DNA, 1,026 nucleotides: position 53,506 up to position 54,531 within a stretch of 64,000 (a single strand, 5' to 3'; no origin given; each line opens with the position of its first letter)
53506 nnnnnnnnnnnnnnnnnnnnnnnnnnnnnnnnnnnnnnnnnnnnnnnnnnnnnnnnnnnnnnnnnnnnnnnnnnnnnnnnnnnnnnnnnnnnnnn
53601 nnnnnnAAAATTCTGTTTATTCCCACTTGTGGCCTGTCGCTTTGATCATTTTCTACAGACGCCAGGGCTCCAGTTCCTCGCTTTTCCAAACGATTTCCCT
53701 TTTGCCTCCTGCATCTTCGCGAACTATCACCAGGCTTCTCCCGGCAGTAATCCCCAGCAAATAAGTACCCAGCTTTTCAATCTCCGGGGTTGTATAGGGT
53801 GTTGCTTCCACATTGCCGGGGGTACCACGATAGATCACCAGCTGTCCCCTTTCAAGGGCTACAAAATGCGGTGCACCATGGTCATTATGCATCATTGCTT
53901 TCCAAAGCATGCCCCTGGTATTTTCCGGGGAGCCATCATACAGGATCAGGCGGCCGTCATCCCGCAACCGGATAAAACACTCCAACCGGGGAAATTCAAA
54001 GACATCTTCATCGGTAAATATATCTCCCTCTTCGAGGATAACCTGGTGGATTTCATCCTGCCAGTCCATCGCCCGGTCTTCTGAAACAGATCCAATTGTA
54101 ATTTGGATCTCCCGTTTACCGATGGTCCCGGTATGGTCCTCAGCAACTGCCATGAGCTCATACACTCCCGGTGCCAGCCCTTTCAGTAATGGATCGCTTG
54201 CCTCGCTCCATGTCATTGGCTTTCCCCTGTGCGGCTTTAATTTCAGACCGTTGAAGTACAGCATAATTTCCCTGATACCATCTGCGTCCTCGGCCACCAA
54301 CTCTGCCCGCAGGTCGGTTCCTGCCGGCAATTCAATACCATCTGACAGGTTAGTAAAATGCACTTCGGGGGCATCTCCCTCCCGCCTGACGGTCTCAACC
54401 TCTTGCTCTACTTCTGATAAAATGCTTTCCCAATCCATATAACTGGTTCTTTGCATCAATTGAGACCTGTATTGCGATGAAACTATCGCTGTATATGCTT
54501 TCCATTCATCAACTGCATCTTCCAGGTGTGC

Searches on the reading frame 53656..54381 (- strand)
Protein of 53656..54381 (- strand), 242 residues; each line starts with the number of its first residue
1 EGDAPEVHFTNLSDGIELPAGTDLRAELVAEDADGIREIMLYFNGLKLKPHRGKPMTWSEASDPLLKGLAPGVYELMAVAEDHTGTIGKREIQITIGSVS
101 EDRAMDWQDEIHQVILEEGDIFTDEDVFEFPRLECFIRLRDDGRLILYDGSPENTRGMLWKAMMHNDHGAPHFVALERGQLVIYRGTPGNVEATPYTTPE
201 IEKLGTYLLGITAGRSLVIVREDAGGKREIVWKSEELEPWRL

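Call 83: search_solved_structures(query=window:53656-54381:-, max_evalue=10)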
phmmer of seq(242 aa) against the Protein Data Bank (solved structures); distinct sequences matched with E-value up to 10: 5.
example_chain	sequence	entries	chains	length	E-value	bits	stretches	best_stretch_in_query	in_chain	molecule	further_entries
1xd5_A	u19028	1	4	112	0.43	13.1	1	134-193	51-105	antifungal protein GAFP-1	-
1xd6_A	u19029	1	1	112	1.1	11.8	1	134-187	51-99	gastrodianin-4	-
2d04_A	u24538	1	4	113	1.1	11.7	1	133-184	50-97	neoculin acidic subunit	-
9kvu_A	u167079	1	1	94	1.3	11.5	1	5-92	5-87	bacterial immunoglobulin domain B1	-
6vu2_H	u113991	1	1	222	1.9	11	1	155-208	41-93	M1214 N1 Fab heavy chain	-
